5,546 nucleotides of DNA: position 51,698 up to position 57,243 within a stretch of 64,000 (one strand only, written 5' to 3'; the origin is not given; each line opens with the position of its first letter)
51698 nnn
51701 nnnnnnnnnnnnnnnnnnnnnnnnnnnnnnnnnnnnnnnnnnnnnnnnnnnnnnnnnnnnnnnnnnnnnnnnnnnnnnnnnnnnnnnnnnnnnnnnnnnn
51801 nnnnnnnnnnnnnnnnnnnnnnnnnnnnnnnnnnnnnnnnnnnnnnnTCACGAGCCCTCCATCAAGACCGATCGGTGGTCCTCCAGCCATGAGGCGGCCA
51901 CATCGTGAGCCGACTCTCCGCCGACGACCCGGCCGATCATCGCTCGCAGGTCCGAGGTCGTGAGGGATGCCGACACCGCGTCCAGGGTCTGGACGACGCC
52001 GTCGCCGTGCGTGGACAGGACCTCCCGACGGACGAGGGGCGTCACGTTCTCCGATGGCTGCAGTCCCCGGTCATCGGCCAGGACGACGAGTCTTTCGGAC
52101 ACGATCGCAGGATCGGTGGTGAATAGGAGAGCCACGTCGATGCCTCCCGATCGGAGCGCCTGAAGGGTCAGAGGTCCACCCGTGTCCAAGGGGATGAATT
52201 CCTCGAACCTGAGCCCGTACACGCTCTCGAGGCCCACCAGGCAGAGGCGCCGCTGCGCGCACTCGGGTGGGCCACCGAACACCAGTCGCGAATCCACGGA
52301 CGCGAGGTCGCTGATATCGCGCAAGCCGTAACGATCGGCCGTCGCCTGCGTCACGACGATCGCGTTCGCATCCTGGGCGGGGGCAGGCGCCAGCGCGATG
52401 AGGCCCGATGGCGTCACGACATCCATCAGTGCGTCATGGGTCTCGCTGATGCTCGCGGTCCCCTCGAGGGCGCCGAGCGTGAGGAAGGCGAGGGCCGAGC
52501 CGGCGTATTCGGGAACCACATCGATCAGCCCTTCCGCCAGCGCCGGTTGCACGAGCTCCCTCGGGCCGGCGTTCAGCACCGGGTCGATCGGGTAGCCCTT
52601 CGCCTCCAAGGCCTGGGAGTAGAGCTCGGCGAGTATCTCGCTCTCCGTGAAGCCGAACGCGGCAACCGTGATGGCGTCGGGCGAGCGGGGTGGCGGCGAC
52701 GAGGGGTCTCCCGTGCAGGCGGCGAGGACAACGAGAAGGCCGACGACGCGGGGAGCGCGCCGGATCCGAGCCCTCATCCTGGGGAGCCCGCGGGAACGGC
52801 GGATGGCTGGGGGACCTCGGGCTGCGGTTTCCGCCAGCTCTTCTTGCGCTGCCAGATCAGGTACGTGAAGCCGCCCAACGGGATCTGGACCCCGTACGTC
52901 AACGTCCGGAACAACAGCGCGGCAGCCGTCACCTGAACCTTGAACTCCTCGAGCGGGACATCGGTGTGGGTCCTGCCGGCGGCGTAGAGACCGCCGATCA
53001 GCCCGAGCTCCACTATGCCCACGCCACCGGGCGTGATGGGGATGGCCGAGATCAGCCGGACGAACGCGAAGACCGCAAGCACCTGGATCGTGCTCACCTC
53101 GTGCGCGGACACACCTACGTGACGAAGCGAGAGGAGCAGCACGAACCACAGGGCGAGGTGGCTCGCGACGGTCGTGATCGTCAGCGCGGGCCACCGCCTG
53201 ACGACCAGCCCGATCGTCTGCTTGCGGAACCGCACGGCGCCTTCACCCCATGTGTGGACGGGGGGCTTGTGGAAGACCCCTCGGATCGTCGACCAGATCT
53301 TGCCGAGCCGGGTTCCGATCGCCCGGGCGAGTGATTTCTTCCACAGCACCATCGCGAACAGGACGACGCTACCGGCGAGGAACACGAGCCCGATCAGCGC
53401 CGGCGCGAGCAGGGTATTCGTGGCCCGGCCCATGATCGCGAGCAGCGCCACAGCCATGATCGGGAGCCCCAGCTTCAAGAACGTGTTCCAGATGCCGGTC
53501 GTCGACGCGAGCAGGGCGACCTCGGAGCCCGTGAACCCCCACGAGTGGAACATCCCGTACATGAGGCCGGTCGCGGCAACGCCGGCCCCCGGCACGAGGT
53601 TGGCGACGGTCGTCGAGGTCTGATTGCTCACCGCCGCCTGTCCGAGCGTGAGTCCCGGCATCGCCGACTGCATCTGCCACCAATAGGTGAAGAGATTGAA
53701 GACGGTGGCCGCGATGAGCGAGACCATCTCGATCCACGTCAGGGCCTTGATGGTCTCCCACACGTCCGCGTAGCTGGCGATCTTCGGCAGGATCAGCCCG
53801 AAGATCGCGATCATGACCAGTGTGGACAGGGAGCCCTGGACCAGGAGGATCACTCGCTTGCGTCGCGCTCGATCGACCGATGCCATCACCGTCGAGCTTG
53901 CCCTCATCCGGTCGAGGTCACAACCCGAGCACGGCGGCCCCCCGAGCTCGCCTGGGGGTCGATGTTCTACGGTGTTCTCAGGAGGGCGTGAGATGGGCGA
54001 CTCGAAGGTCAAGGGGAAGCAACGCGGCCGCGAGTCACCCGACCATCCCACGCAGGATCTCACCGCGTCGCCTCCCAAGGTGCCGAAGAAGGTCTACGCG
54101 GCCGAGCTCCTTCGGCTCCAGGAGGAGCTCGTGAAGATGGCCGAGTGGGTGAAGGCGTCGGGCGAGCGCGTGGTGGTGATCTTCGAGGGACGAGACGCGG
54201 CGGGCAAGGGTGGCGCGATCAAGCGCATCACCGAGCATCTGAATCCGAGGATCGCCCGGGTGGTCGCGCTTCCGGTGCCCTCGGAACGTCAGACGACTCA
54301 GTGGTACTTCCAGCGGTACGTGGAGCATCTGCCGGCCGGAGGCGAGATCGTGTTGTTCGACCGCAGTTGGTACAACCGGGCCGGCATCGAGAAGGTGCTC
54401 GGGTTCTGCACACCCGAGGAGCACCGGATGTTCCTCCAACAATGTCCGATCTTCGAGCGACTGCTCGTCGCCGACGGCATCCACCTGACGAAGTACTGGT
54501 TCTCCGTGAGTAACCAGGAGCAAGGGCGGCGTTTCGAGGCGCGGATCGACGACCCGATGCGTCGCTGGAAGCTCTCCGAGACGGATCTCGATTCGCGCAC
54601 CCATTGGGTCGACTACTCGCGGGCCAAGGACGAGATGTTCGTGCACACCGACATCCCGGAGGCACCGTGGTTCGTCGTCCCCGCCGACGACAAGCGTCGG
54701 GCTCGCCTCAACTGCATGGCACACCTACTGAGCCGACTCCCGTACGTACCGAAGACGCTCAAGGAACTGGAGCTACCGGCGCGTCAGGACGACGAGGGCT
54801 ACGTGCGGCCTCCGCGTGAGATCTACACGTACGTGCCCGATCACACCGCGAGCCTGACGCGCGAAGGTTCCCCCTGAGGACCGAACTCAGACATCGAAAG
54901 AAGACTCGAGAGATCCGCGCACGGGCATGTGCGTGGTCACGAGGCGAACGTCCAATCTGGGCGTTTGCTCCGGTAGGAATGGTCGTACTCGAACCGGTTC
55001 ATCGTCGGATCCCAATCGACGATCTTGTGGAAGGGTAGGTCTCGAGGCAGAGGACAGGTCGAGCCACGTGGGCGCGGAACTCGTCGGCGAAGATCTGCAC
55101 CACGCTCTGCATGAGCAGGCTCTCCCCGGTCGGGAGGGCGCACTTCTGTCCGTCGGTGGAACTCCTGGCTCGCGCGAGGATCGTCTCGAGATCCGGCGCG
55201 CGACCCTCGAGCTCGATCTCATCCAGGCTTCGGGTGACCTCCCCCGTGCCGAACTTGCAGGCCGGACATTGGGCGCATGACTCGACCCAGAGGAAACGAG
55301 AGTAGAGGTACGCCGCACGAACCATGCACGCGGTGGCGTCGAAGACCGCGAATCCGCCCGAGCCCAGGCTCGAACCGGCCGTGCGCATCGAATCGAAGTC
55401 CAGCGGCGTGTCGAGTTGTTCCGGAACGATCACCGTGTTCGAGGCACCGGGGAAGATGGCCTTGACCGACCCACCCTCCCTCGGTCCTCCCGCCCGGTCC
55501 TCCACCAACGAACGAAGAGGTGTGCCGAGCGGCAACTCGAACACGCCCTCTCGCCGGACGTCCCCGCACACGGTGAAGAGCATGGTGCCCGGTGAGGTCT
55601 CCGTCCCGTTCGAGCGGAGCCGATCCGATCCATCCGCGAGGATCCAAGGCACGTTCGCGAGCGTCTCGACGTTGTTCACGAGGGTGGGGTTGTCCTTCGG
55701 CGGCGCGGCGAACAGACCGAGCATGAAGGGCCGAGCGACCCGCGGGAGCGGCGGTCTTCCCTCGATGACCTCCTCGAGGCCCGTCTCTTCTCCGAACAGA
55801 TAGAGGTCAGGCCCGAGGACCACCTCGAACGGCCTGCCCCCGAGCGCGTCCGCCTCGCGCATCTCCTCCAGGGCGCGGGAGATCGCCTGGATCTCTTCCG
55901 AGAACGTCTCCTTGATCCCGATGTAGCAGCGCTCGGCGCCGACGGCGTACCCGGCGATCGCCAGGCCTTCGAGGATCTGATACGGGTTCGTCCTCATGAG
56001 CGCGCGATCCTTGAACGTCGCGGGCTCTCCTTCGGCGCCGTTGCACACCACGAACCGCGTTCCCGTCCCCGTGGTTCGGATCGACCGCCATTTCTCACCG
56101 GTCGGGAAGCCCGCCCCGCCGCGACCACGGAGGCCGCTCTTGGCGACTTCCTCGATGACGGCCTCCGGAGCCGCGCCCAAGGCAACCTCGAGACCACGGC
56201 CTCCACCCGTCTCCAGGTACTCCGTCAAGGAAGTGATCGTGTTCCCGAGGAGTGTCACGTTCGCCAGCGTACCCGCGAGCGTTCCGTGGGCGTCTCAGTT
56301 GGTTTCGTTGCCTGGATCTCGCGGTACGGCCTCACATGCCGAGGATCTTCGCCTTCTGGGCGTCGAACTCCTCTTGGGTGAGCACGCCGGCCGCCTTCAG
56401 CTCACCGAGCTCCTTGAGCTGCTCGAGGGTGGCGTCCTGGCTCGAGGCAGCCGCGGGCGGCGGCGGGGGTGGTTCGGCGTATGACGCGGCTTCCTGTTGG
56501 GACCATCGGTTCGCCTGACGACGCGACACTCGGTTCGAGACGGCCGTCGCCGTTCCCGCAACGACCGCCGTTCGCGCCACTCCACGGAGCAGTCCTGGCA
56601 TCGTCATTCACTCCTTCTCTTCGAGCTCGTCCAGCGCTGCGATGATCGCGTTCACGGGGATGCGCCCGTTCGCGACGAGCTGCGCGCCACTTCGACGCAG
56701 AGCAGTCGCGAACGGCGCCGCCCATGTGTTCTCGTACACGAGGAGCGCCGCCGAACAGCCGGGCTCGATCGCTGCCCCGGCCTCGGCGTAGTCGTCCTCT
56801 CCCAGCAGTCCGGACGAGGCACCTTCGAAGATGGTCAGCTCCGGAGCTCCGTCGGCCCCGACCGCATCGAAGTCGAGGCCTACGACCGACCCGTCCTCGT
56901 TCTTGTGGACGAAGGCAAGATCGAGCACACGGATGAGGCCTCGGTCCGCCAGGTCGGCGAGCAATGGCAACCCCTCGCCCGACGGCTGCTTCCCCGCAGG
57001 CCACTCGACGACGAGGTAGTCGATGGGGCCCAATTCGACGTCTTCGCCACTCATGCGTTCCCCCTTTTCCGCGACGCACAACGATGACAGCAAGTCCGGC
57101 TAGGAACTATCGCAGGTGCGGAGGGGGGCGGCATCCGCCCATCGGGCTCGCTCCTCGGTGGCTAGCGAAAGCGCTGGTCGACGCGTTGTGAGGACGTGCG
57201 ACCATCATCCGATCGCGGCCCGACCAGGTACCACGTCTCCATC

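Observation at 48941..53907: Four-gene translationally coupled membrane operon built around a dead-PAP2 / kinase / extracytoplasmic-domain fusion protein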

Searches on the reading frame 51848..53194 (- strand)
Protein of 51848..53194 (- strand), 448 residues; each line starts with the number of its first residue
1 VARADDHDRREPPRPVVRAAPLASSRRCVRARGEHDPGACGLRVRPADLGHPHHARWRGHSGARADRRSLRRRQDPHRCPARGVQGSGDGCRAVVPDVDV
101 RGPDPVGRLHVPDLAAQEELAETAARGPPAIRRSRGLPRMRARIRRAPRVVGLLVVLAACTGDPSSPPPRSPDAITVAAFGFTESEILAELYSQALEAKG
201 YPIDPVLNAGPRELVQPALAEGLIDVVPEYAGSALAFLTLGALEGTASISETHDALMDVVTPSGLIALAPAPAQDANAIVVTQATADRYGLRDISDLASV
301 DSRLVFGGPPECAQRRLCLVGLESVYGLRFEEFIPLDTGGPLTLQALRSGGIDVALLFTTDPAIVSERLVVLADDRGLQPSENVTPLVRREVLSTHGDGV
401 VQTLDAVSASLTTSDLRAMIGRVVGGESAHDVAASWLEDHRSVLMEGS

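Call 3: search_protein_families(library=pfam, proteins=[window:51848-53194:-], max_evalue=0.01)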
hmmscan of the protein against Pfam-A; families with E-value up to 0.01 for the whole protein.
window:51848-53194:- (448 aa): 1 family
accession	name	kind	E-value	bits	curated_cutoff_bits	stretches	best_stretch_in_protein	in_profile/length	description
PF04069.17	OpuAC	-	4.1e-45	154.8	21.2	1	174-438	2-256/257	Substrate binding domain of ABC-type glycine betaine transport system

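Call 4: search_protein_families(library=ncbifam, proteins=[window:51848-53194:-], max_evalue=0.01)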
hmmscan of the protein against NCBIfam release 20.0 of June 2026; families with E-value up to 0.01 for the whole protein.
window:51848-53194:- (448 aa): 1 family
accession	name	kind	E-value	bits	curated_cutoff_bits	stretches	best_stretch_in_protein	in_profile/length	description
NF049931.1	GlyBetbindOsmF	equivalog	1.1e-28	100.2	400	1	174-439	4-278/283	glycine betaine ABC transporter substrate-binding protein OsmF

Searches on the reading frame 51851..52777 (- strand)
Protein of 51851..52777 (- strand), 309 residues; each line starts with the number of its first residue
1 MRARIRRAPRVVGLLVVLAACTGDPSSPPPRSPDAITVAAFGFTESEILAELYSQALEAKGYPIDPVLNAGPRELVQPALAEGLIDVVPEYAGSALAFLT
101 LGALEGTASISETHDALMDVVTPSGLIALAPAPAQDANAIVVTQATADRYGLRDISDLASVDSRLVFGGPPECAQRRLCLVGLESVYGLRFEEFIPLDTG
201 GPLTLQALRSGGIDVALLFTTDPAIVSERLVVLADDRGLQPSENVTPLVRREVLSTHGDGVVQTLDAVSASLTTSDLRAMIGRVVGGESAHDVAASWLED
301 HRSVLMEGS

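Call 31: search_solved_structures(query=window:51851-52777:-, max_evalue=0.001, show_alignments=4)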
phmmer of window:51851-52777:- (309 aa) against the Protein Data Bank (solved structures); distinct sequences matched with E-value up to 0.001: 27.
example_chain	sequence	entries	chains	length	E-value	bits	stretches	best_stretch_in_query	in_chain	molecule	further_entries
9egh_A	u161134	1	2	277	5.8e-21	78.7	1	37-301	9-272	Ergothioneine transporter EgtUC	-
9egj_A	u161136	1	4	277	9.2e-21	78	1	38-301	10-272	Ergothioneine transporter EgtUC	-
7txl_A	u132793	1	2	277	1.1e-20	77.8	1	43-301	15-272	Choline transporter (Glycine betaine transport system permease protein)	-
9o5f_A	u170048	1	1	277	1.2e-20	77.6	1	38-301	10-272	Ergothioneine transporter EgtUC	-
9egi_A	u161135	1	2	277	1.4e-20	77.4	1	43-301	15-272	Ergothioneine transporter EgtUC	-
7txk_A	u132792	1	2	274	1.4e-20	77.4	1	43-300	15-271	Choline transporter (Glycine betaine transport system permease protein)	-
5uve_A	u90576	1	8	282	2.4e-19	73.4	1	35-299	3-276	Substrate-binding region of ABC-type glycine betaine transport system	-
4nd9_A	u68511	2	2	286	2.7e-19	73.2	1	44-298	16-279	ABC transporter, substrate binding protein (Proline/glycine/betaine)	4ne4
5teu_A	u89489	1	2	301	3.4e-19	72.9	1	35-299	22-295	Substrate-binding region of ABC-type glycine betaine transport system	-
4wep_A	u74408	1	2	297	2.6e-18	70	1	43-299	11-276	Putative osmoprotectant uptake system substrate-binding protein OsmF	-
4z7e_A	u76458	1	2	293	2.5e-17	66.7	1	35-301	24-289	Lmo1422 protein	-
1sw1_A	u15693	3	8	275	1.7e-16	64.1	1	32-300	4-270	osmoprotection protein (proX)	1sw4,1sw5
1sw2_A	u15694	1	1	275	1.7e-16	64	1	32-300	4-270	osmoprotection protein (proX)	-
3mam_A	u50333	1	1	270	5.1e-16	62.5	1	36-300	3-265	Osmoprotection protein (ProX)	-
7s7w_A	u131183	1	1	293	8.4e-16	61.8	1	29-300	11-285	iNicSnFR 3.0 Fluorescent Nicotine Sensor precursor binding protein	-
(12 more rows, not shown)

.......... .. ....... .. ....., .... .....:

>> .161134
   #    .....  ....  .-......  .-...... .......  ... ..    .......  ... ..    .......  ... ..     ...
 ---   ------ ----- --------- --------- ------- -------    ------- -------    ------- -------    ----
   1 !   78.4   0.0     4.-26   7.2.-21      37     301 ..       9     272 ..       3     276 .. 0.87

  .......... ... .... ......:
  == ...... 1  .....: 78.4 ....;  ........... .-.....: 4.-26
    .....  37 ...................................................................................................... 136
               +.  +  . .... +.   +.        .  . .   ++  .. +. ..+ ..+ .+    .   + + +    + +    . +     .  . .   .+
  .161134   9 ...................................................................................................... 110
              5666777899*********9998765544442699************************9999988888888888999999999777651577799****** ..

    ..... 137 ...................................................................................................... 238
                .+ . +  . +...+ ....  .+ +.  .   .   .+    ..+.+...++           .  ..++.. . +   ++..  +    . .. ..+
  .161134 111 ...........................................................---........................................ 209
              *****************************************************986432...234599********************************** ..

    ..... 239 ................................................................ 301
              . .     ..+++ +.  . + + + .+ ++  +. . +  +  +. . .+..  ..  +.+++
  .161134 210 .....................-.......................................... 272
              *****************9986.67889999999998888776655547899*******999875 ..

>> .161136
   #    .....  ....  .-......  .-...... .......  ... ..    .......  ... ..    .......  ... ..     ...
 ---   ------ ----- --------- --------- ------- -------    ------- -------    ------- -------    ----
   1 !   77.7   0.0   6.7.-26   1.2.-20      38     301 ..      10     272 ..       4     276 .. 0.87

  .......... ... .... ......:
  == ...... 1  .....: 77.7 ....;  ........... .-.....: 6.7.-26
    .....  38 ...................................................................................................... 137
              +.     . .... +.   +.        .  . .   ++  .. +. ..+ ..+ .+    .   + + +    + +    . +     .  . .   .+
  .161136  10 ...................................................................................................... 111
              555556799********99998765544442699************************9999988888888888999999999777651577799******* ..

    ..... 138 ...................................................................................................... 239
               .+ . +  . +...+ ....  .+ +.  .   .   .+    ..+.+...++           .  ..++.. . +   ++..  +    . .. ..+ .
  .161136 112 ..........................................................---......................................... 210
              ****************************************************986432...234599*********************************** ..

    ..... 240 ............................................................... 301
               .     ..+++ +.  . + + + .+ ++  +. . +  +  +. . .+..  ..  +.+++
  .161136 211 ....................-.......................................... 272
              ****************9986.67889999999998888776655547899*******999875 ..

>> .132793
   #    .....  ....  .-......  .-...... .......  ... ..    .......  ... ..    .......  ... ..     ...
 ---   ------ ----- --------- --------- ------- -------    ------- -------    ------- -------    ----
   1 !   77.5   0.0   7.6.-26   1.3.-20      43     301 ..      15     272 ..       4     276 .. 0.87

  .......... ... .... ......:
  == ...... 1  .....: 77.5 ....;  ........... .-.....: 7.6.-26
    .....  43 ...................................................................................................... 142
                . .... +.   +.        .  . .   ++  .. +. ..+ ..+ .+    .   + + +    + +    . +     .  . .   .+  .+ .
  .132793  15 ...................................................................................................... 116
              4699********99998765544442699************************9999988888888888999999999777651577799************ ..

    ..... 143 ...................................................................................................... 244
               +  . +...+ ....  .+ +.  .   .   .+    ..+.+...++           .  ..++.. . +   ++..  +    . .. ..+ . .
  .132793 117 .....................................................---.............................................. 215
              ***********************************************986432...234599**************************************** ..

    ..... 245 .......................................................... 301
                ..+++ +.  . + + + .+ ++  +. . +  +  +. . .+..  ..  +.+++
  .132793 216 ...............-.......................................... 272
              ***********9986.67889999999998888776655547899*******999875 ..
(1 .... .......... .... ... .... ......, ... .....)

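Call 59: search_protein_families(library=padloc, proteins=[window:51851-52777:-], max_evalue=0.001)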
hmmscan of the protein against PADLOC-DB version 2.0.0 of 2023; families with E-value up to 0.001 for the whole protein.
window:51851-52777:- (309 aa): 0 families

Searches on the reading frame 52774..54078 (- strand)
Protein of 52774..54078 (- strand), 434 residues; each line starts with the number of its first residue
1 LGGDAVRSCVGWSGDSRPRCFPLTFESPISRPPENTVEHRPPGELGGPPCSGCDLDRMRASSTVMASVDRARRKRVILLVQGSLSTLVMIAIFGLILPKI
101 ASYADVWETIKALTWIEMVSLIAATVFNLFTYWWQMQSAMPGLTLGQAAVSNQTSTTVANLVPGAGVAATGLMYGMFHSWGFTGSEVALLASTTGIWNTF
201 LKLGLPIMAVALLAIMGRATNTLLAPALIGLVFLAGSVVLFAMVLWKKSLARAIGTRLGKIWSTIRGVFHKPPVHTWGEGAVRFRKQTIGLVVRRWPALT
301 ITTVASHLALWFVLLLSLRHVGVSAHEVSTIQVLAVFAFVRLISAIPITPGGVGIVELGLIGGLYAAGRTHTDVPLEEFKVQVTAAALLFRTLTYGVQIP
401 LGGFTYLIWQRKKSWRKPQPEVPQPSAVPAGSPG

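Call 3: search_protein_families(library=pfam, proteins=[window:52774-54078:-], max_evalue=0.01)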
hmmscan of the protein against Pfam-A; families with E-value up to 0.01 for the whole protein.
window:52774-54078:- (434 aa): 1 family
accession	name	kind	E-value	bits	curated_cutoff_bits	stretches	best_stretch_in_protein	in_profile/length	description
PF03706.18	LPG_synthase_TM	-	3.6e-09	37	33.4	1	91-402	6-302/302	Lysylphosphatidylglycerol synthase TM region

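Call 4: search_protein_families(library=ncbifam, proteins=[window:52774-54078:-], max_evalue=0.01)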
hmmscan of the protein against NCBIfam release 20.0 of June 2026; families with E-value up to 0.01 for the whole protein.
window:52774-54078:- (434 aa): 2 families
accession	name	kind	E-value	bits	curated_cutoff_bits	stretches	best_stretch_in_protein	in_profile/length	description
TIGR00374.1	TIGR00374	subfamily_domain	1.5e-07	31.1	43.2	1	87-413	6-317/323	flippase-like domain-containing protein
NF033480.1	bifunc_MprF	equivalog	4.8e-07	28.4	600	1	89-396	15-284/841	bifunctional lysylphosphatidylglycerol flippase/synthetase MprF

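Call 59: search_protein_families(library=padloc, proteins=[window:52777-53886:-], max_evalue=0.001)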
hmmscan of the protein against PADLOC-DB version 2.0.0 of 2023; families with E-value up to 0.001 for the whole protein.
window:52777-53886:- (370 aa): 0 families

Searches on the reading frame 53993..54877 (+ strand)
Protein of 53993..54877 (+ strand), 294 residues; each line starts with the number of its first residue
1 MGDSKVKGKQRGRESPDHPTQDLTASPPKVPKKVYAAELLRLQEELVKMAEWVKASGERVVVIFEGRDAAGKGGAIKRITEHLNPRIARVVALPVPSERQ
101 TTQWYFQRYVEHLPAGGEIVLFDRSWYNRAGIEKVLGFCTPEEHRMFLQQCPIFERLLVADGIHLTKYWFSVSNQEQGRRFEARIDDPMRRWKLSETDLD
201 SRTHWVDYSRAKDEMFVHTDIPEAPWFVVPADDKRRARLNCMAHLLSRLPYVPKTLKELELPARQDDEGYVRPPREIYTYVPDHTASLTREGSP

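Call 68: search_protein_families(library=pfam, proteins=[window:53993-54877:+], max_evalue=0.001)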
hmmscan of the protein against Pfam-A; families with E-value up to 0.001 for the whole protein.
window:53993-54877:+ (294 aa): 1 family
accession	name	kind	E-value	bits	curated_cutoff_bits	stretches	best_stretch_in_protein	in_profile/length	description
PF03976.20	PPK2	-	1.2e-101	339.5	22.3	1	31-252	3-224/229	Polyphosphate kinase 2 (PPK2)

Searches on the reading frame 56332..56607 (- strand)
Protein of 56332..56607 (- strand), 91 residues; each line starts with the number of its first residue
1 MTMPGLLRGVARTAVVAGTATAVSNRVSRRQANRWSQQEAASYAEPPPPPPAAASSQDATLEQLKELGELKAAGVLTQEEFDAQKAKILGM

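Call 68: search_protein_families(library=pfam, proteins=[window:56332-56607:-], max_evalue=0.001)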
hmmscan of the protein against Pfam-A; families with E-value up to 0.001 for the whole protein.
window:56332-56607:- (91 aa): 1 family
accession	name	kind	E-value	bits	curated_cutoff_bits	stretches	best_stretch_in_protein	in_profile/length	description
PF09851.14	SHOCT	-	4.4e-10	39.4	27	1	62-89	1-28/28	Short C-terminal domain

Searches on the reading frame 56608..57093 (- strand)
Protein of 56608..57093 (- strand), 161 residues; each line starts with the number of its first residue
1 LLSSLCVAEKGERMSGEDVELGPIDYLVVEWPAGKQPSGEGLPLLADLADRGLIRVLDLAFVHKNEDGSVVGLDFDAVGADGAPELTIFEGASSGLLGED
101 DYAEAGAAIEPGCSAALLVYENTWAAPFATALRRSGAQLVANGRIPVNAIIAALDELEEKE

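Call 68: search_protein_families(library=pfam, proteins=[window:56608-57093:-], max_evalue=0.001)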
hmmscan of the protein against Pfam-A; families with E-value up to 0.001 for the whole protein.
window:56608-57093:- (161 aa): 1 family
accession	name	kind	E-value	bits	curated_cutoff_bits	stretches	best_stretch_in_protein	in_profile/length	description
PF19850.4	DUF6325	-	4.2e-11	43.5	23.4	1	21-156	2-134/141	Family of unknown function (DUF6325)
